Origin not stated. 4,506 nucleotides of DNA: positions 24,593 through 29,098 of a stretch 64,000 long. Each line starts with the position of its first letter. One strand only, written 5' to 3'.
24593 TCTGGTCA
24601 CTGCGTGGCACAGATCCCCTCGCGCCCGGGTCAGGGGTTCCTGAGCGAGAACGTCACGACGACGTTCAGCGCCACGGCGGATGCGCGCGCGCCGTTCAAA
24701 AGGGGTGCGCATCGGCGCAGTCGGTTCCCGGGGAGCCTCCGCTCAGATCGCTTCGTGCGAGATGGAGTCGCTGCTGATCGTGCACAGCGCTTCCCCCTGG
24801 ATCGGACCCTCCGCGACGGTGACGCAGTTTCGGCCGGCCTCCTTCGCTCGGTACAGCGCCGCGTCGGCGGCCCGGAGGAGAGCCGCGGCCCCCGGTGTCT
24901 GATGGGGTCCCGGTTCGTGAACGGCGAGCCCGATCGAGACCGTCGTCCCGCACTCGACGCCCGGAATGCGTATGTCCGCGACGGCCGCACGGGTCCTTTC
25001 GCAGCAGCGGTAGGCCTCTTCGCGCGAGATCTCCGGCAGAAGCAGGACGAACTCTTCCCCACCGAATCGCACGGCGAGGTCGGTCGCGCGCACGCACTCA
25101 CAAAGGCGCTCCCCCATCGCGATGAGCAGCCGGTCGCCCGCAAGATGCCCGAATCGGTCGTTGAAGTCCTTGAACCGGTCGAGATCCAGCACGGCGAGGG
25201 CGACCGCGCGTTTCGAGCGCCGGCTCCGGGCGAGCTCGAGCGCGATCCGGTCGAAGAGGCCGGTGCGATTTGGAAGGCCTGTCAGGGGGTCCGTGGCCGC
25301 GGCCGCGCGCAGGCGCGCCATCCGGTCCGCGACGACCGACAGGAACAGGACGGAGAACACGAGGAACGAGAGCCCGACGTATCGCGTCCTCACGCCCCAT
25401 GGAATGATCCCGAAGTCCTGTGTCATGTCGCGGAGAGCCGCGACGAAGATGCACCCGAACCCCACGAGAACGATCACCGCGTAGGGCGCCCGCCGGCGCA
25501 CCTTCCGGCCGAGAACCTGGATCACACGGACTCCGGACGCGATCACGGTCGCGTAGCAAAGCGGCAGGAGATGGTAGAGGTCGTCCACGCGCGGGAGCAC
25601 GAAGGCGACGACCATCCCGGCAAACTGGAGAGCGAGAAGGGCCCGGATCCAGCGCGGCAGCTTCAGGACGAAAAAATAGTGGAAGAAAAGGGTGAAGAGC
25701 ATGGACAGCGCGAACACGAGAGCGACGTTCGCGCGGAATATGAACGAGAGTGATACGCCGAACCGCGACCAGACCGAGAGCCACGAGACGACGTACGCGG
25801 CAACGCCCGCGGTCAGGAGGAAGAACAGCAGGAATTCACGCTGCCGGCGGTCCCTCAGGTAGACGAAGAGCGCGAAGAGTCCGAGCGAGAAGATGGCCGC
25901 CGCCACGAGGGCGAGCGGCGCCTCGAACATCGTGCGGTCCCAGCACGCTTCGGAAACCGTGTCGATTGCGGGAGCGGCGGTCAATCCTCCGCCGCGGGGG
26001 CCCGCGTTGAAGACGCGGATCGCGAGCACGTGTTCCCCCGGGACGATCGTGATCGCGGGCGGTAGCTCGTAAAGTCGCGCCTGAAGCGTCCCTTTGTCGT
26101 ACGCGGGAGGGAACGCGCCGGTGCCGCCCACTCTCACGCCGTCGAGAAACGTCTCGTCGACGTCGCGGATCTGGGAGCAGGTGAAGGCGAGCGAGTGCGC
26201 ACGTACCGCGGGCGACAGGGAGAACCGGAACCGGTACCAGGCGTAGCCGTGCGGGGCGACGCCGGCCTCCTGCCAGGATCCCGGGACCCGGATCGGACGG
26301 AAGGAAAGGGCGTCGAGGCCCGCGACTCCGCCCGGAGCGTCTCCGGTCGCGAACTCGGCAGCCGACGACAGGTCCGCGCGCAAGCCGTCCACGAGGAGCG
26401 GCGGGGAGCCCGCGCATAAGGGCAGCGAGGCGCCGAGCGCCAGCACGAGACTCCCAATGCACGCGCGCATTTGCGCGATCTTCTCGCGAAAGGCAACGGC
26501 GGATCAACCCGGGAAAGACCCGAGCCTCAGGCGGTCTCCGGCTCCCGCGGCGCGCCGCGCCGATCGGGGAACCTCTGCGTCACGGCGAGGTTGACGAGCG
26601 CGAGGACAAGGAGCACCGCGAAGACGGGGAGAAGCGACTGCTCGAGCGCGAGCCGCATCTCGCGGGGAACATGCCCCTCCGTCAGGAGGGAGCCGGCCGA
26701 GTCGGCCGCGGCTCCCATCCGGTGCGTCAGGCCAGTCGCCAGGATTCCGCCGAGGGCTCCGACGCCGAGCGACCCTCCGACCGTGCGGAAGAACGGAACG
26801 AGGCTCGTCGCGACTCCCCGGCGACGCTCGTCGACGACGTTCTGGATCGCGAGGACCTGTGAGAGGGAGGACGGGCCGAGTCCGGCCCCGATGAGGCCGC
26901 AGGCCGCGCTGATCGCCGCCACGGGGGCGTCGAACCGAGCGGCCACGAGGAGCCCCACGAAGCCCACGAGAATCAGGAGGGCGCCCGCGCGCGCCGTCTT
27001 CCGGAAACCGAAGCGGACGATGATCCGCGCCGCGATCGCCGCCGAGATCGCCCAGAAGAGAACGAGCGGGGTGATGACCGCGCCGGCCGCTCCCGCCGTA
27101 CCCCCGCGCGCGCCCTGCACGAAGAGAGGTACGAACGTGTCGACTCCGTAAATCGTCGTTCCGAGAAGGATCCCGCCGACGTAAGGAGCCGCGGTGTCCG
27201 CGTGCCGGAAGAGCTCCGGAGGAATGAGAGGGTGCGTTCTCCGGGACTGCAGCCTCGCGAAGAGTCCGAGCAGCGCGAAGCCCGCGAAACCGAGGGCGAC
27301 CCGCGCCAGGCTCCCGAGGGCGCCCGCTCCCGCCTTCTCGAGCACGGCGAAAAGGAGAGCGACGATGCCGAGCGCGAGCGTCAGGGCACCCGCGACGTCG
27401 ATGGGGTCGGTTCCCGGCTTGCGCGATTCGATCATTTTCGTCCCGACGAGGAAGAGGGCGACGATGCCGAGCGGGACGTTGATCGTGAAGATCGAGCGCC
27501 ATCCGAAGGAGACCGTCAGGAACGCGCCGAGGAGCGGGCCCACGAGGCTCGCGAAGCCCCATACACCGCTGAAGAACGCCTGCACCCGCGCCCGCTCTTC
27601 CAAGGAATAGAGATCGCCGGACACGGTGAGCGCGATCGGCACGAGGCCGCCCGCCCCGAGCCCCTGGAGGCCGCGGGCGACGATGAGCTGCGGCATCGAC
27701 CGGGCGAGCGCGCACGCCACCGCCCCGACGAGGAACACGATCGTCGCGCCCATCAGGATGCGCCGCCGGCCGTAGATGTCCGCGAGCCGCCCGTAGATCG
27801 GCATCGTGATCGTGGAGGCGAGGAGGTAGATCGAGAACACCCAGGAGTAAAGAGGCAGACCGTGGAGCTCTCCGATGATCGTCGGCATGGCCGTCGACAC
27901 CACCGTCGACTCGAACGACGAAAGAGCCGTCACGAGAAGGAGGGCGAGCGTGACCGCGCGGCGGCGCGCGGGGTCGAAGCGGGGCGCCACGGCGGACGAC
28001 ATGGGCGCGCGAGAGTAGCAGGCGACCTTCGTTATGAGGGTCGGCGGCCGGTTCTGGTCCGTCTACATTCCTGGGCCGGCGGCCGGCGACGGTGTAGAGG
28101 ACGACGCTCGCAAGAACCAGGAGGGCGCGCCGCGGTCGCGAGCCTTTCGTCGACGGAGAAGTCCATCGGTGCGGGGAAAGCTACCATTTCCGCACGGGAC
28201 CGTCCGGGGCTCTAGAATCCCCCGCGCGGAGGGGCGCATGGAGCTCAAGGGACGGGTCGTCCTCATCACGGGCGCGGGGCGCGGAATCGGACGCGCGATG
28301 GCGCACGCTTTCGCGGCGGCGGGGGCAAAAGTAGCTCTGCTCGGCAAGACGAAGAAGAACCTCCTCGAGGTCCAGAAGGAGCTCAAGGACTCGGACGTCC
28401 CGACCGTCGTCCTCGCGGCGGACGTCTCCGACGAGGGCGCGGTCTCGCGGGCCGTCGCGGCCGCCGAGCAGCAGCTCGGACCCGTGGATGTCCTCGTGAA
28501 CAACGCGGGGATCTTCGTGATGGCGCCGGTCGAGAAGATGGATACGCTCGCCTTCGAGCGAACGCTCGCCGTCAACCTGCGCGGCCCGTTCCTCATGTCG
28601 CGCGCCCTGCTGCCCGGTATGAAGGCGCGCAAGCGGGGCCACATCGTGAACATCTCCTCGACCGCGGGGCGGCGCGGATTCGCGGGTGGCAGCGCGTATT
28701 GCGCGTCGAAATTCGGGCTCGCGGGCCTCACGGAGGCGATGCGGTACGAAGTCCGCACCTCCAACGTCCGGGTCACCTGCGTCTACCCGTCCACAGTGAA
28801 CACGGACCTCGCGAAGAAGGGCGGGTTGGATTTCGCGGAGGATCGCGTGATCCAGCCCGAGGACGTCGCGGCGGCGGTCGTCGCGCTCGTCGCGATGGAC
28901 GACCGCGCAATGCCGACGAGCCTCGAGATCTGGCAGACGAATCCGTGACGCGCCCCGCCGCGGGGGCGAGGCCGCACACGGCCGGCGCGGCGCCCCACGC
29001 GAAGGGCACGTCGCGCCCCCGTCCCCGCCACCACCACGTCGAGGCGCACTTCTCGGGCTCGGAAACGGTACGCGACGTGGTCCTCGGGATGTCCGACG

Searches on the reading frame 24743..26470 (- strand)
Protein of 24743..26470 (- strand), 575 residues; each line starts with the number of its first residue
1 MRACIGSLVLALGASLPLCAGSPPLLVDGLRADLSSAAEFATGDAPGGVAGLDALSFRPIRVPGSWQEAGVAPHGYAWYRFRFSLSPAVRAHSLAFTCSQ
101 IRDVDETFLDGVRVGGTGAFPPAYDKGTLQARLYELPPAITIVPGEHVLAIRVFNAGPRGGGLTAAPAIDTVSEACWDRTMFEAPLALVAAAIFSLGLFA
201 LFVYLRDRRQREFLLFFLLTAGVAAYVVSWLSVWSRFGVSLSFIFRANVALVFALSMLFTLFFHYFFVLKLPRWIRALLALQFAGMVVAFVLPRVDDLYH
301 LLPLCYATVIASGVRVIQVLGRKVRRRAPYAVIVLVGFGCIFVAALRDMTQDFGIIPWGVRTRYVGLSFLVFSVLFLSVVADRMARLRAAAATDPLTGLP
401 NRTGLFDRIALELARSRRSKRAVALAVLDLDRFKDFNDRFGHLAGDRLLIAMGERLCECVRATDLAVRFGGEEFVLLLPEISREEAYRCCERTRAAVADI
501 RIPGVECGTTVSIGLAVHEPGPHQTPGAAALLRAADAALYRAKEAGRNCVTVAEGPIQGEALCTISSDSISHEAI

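Call 52: search_protein_families(library=pfam, proteins=[window:24743-26470:-], max_evalue=0.00001)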
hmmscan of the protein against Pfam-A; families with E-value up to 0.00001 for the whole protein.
window:24743-26470:- (575 aa): 2 families
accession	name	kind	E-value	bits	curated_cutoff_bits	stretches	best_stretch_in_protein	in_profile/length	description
PF00990.26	GGDEF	-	8.2e-43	146.4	23.8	1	391-548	1-160/161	Diguanylate cyclase, GGDEF domain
PF07695.17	7TMR-DISM_7TM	-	3.2e-14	53.8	29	1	188-383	7-205/205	7TM diverse intracellular signalling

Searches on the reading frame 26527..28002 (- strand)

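Call 52: search_protein_families(library=pfam, proteins=[window:26527-28002:-], max_evalue=0.00001)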
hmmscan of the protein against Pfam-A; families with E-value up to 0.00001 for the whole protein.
window:26527-28002:- (491 aa): 4 families
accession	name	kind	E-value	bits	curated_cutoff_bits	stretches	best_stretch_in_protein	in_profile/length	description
PF07690.21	MFS_1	-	5.1e-50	170.8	33.4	1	21-413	1-346/347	Major Facilitator Superfamily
PF00083.30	Sugar_tr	-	2.2e-11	43.8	22.3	1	51-186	47-188/452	Sugar (and other) transporter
PF13347.12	MFS_2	-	5.1e-07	29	27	0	300-434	256-393/427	MFS/sugar transport protein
PF06609.19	TRI12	-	3.1e-06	26.3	23.2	1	35-186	63-213/599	Fungal trichothecene efflux pump (TRI12)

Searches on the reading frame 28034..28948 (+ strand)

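Call 52: search_protein_families(library=pfam, proteins=[window:28034-28948:+], max_evalue=0.00001)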
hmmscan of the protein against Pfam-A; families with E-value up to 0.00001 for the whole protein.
window:28034-28948:+ (304 aa): 3 families
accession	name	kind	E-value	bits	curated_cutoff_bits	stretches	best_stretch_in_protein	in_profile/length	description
PF00106.31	adh_short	-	1.1e-61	208.2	26.6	1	74-262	1-189/195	short chain dehydrogenase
PF13561.12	adh_short_C2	-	1.4e-42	146.4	27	1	80-288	1-219/236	Enoyl-(Acyl carrier protein) reductase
PF08659.16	KR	-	5.2e-17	62.8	22.6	1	76-237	3-164/180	KR domain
